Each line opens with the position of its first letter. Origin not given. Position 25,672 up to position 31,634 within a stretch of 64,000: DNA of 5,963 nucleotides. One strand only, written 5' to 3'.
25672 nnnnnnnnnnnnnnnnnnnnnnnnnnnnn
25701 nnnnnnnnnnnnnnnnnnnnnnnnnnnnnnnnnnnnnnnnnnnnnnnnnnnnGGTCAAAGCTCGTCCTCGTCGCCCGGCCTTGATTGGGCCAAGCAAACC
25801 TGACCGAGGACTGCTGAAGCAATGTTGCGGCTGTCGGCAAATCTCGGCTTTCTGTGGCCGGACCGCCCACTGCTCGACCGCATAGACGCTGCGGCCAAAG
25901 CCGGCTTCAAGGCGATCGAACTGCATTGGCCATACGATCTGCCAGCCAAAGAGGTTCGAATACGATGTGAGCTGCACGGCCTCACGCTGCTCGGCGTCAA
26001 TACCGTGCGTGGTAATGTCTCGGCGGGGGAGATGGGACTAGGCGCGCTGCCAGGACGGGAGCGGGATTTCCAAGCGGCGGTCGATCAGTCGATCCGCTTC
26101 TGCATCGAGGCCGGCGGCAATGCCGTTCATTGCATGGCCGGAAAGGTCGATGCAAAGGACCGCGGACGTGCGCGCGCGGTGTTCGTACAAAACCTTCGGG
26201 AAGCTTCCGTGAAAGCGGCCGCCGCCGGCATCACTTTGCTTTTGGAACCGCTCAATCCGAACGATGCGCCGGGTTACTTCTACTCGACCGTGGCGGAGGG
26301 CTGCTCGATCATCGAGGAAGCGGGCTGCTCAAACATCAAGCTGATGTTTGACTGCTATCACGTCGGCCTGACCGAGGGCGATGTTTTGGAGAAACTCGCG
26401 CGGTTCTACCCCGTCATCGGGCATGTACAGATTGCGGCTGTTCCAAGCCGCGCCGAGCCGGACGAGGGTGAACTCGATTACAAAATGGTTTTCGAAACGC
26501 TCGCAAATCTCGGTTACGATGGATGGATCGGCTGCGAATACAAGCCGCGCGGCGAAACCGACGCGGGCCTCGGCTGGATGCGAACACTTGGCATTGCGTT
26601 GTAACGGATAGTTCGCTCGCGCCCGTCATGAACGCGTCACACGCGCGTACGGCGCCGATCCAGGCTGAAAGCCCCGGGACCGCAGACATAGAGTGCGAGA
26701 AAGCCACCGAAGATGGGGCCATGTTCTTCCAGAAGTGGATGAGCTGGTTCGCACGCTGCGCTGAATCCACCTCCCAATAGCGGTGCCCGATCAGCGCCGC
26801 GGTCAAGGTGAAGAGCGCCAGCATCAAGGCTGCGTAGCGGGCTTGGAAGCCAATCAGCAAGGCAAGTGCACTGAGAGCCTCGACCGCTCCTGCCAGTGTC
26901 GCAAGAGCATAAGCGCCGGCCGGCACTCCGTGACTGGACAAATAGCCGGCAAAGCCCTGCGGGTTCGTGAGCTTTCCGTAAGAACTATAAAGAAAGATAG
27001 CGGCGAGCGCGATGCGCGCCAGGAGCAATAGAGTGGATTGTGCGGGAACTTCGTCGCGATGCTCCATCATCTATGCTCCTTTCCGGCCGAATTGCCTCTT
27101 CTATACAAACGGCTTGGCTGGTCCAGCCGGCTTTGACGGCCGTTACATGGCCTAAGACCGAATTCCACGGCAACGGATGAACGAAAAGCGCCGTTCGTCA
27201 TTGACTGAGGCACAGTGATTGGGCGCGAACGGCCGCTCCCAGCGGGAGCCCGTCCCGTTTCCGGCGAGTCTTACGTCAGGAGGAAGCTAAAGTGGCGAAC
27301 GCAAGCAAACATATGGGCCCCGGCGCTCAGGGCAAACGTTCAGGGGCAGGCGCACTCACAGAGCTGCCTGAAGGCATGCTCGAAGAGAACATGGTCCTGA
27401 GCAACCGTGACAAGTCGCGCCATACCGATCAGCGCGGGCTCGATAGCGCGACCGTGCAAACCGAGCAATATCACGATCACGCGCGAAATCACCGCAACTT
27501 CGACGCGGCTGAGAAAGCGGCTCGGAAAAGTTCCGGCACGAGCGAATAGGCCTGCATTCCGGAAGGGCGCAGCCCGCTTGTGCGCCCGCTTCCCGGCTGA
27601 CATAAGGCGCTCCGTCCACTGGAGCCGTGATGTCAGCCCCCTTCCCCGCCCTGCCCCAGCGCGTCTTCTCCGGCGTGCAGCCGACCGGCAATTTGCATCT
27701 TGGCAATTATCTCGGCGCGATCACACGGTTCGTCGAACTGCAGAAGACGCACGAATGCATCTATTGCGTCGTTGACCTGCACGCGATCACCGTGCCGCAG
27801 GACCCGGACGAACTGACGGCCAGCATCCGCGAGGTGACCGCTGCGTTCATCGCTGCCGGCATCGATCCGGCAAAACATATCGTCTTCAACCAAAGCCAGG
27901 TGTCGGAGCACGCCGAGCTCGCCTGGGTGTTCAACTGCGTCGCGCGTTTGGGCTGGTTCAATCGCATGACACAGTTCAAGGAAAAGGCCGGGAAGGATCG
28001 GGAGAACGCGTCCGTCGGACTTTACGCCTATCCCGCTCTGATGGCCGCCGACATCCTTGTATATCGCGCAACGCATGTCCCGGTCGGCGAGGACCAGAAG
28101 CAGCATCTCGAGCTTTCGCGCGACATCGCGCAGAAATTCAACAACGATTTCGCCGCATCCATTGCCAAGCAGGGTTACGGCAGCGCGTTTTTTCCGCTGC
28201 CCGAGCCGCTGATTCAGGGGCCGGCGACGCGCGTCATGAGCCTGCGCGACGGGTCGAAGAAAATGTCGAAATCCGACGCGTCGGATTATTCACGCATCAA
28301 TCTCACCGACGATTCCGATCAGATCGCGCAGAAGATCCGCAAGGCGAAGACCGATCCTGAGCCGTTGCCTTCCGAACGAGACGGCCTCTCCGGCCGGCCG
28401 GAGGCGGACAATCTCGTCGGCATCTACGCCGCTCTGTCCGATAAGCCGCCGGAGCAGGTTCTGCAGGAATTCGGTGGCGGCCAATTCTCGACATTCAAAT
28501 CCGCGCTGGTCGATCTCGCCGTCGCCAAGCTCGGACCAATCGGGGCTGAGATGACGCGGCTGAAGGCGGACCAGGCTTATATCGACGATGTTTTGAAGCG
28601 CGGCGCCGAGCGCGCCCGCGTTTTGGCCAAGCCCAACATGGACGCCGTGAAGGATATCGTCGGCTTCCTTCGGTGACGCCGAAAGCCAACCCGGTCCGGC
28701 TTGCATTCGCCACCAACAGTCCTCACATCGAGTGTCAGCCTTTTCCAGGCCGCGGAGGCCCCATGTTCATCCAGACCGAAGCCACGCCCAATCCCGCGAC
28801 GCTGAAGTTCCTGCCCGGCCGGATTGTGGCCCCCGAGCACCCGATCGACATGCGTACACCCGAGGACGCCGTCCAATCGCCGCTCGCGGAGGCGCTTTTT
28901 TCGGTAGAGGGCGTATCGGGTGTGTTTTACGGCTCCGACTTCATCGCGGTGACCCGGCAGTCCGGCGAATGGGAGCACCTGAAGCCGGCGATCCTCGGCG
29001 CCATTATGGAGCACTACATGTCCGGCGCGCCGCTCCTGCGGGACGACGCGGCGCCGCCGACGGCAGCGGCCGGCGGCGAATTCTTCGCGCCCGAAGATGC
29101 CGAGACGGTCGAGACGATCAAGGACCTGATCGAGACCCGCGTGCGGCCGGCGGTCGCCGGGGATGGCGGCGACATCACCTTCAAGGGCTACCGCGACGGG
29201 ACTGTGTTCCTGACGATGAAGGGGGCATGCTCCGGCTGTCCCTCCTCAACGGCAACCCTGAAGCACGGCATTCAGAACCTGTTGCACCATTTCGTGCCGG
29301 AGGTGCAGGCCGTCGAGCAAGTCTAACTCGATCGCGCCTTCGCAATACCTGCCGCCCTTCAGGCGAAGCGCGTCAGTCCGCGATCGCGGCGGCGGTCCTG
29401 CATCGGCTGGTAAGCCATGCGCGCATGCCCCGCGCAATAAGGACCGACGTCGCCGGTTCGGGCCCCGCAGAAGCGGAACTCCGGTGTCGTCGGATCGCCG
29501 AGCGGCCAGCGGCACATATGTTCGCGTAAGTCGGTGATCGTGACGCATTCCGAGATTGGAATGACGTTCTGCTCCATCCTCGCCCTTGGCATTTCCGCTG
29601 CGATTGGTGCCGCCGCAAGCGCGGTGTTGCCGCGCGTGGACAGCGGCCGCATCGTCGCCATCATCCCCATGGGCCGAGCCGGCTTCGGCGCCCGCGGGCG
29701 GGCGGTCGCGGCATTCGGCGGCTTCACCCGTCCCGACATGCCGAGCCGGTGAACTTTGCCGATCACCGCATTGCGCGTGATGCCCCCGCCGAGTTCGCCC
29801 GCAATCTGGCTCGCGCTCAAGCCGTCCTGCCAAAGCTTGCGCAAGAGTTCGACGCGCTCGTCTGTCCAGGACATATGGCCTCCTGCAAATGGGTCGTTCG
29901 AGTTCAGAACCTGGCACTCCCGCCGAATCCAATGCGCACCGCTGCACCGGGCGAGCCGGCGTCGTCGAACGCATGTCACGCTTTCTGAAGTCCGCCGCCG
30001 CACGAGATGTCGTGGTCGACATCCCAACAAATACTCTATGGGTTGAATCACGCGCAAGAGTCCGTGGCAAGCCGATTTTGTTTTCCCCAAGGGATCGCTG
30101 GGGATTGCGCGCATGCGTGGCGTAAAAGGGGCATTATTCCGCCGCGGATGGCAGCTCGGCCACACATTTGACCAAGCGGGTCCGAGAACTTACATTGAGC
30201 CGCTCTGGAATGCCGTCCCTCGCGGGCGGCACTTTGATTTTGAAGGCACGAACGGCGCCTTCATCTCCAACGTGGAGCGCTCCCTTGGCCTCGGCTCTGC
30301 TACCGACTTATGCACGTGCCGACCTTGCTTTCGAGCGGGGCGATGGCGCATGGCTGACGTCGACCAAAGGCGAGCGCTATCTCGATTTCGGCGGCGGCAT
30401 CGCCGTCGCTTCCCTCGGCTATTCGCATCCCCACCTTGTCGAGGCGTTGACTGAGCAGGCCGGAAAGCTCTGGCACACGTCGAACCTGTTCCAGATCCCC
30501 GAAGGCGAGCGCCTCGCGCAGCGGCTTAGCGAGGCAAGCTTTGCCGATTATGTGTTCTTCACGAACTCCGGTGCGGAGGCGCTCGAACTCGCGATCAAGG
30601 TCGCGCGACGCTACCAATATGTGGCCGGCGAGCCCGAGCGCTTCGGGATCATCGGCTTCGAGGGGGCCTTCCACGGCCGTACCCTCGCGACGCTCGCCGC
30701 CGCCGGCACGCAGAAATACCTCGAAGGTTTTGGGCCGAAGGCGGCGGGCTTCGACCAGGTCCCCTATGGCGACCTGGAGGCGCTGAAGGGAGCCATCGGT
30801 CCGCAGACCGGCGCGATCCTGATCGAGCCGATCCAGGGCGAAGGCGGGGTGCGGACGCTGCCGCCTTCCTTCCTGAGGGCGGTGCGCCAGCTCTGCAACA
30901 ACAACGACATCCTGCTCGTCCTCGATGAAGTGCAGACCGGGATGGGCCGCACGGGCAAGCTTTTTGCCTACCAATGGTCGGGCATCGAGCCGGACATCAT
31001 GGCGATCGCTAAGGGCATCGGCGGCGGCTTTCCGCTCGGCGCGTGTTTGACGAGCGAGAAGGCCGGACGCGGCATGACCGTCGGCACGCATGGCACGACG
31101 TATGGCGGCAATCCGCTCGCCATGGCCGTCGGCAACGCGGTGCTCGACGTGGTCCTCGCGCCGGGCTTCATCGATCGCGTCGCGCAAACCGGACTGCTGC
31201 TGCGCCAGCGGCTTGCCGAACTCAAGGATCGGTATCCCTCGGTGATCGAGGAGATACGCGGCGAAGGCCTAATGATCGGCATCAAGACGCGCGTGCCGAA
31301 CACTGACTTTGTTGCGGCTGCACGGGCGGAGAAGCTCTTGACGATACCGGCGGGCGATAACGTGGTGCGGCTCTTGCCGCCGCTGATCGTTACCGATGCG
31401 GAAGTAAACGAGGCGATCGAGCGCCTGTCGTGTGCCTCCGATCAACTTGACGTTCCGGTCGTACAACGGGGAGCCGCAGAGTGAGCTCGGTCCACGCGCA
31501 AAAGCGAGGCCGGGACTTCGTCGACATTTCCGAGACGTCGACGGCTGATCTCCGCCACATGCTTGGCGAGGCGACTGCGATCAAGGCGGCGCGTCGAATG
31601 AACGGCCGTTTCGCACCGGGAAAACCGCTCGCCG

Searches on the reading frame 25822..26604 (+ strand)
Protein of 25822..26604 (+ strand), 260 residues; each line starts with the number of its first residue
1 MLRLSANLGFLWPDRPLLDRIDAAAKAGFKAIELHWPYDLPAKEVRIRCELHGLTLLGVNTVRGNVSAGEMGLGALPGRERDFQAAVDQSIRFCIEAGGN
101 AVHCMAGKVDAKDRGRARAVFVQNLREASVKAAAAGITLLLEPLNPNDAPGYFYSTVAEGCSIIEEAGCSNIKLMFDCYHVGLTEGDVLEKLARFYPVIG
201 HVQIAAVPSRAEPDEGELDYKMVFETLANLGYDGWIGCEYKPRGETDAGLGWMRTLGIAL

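Call 71: search_protein_families(library=pfam, proteins=[window:25822-26604:+], max_evalue=0.00001)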
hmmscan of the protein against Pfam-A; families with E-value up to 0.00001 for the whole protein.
window:25822-26604:+ (260 aa): 1 family
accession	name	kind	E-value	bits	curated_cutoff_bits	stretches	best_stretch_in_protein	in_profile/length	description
PF01261.30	AP_endonuc_2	-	8.6e-43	147.3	31.1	1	21-255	1-248/249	Xylose isomerase-like TIM barrel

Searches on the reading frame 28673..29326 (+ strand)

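Call 71: search_protein_families(library=pfam, proteins=[window:28673-29326:+], max_evalue=0.00001)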
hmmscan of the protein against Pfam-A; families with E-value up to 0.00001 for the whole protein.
window:28673-29326:+ (217 aa): 2 families
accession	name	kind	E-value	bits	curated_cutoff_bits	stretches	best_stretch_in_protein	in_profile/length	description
PF08712.16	Nfu_N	-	5e-28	97.4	27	1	33-118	1-88/88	Scaffold protein Nfu/NifU N terminal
PF01106.22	NifU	-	1.1e-25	90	27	1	149-215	1-67/67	NifU-like domain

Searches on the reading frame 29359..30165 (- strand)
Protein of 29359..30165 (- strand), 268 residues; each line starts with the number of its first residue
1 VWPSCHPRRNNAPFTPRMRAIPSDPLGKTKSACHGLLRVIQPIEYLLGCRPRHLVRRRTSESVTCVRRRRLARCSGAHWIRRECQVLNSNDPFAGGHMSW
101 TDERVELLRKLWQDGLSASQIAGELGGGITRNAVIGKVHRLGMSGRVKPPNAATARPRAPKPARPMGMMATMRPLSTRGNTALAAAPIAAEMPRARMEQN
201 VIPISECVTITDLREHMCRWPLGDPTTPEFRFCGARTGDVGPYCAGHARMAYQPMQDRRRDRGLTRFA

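Call 71: search_protein_families(library=pfam, proteins=[window:29359-30165:-], max_evalue=0.00001)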
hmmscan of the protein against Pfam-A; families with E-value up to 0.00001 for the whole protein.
window:29359-30165:- (268 aa): 1 family
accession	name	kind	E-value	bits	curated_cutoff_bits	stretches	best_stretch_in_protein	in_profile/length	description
PF07750.17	GcrA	-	1.2e-51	175.6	26.9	1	98-260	1-153/155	GcrA cell cycle regulator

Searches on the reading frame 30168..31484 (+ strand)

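Call 71: search_protein_families(library=pfam, proteins=[window:30168-31484:+], max_evalue=0.00001)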
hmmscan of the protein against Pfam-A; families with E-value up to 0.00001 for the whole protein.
window:30168-31484:+ (438 aa): 1 family
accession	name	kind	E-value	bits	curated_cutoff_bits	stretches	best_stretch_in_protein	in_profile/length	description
PF00202.27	Aminotran_3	-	4e-122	408.2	30.5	1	53-421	11-400/403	Aminotransferase class-III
